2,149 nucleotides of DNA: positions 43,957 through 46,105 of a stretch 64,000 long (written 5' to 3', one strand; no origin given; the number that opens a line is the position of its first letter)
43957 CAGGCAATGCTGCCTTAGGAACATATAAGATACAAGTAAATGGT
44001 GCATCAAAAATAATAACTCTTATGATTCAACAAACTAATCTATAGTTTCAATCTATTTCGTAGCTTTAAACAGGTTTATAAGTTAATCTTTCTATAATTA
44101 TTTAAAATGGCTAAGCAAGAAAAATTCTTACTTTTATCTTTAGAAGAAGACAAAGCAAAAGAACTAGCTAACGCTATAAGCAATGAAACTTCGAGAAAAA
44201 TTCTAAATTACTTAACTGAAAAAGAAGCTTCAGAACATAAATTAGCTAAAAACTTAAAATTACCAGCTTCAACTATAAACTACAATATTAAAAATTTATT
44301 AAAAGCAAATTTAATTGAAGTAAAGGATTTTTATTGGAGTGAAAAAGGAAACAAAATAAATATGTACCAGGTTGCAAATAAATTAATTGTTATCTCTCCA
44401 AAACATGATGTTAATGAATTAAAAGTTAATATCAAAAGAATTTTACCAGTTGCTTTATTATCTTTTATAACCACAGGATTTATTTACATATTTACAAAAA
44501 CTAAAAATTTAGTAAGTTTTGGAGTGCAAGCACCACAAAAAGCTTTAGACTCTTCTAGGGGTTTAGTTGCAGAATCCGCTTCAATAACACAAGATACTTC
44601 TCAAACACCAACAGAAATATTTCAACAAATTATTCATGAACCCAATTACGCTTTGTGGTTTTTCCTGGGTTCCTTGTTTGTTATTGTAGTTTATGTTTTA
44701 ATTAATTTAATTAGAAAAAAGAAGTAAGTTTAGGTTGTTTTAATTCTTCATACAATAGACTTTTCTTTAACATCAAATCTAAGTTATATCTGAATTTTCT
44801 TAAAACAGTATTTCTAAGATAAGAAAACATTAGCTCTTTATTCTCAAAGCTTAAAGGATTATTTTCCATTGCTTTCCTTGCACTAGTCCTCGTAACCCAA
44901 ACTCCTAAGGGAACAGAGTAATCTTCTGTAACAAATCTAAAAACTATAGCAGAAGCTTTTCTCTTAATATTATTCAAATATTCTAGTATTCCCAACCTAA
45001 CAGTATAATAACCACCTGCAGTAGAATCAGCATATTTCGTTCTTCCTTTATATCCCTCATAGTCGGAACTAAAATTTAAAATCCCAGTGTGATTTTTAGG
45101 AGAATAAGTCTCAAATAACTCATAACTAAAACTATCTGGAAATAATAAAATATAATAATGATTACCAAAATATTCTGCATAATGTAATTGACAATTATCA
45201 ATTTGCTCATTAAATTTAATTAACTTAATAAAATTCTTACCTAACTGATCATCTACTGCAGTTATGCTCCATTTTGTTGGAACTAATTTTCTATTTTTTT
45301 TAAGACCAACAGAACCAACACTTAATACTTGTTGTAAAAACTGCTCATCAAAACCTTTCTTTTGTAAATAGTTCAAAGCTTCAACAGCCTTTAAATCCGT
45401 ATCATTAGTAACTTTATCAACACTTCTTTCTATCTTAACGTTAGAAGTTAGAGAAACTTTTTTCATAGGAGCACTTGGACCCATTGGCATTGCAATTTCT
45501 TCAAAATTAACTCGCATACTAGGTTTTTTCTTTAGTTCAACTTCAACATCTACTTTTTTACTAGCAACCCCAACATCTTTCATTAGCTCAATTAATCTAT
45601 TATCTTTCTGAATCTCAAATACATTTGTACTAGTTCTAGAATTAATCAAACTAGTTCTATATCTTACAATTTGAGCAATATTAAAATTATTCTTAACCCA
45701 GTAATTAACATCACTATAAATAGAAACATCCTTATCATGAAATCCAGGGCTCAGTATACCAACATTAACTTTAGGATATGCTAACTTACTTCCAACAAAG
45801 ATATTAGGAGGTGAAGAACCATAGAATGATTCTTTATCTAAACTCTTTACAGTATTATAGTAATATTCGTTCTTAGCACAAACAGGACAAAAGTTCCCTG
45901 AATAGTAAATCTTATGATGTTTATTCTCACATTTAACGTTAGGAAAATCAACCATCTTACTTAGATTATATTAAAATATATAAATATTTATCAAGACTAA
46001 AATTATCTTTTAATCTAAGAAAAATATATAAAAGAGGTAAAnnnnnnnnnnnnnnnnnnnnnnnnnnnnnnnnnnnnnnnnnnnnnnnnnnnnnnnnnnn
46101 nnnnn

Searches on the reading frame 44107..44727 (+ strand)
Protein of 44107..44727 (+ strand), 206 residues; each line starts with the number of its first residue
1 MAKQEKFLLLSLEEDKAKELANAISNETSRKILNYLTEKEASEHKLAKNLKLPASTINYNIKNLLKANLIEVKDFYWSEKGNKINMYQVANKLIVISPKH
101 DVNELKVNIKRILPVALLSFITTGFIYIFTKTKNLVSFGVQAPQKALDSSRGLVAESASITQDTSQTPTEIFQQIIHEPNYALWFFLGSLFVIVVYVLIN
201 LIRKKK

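Call 3: search_protein_families(library=pfam, proteins=[window:44107-44727:+], max_evalue=1)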
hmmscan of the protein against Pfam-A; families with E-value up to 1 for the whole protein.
window:44107-44727:+ (206 aa): 12 families
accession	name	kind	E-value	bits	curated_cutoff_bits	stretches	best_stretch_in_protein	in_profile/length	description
PF12840.13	HTH_20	-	1.3e-07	31.9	27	1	25-72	2-50/51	Helix-turn-helix domain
PF13412.12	HTH_24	-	8.6e-07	28.9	21.9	1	26-71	2-48/48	Winged helix-turn-helix DNA-binding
PF01022.26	HTH_5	-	1.5e-05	25.3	22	1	27-71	2-46/47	Bacterial regulatory protein, arsR family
PF01978.25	TrmB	-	0.0089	16.3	25.6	1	36-73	18-55/68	Sugar-specific transcriptional regulator TrmB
PF18351.6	Ago_N_1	-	0.031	15.2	25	1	18-62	34-78/95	Fungal Argonaute N-terminal domain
PF02002.24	TFIIE_alpha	-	0.039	14.3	22.9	1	17-95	3-82/105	TFIIE alpha subunit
PF01047.28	MarR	-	0.049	14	24.6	1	40-72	17-49/59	MarR family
PF13463.12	HTH_27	-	0.062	14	22.2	1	32-71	8-49/68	Winged helix DNA-binding domain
PF12802.13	MarR_2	-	0.082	13.5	27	1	33-72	11-52/61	MarR family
PF10711.15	DUF2513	-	0.1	13.4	29.6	1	30-75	8-56/100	Hypothetical protein (DUF2513)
PF14947.12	HTH_45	-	0.12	12.8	25.5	1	31-84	10-65/77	Winged helix-turn-helix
PF10260.14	SAYSvFN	-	0.64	10.3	25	0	172-200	8-36/70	Uncharacterized conserved domain (SAYSvFN)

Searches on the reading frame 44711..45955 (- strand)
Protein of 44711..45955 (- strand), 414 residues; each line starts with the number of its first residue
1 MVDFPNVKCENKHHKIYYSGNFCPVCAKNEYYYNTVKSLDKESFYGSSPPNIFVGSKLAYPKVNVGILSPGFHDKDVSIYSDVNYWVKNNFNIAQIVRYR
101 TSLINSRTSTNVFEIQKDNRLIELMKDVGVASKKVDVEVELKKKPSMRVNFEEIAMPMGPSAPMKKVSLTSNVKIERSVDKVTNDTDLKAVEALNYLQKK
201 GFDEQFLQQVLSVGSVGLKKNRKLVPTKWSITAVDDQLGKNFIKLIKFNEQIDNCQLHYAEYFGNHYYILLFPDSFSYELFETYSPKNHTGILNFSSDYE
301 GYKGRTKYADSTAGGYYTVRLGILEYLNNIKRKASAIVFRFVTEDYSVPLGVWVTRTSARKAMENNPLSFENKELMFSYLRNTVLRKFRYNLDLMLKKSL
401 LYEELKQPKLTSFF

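Call 3: search_protein_families(library=pfam, proteins=[window:44711-45955:-], max_evalue=1)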
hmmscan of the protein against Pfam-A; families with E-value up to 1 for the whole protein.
window:44711-45955:- (414 aa): 3 families
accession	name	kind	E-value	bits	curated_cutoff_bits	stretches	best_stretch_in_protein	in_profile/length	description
PF04894.17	Nre_N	-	2.3e-79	267.4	25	1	22-287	6-266/270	Archaeal Nre, N-terminal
PF04895.17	Nre_C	-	1.6e-27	96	27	1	300-413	1-110/110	Archaeal Nre, C-terminal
PF08356.18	EF_assoc_2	-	0.0054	17.2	23.7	1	383-410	51-78/87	EF hand associated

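Call 4: search_protein_families(library=ncbifam, proteins=[window:44711-45955:-], max_evalue=1)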
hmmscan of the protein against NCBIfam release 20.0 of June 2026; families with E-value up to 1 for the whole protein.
window:44711-45955:- (414 aa): 2 families
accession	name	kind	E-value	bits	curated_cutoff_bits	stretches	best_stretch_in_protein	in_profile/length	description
NF041387.1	DNArepr_NreA_Halo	equivalog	2e-90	303.8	700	1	37-371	42-380/417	DNA repair protein NreA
NF050029.2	TransRepNtr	equivalog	0.0071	15.8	400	1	182-249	61-115/245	ADPR responsive transcriptional repressor NtrR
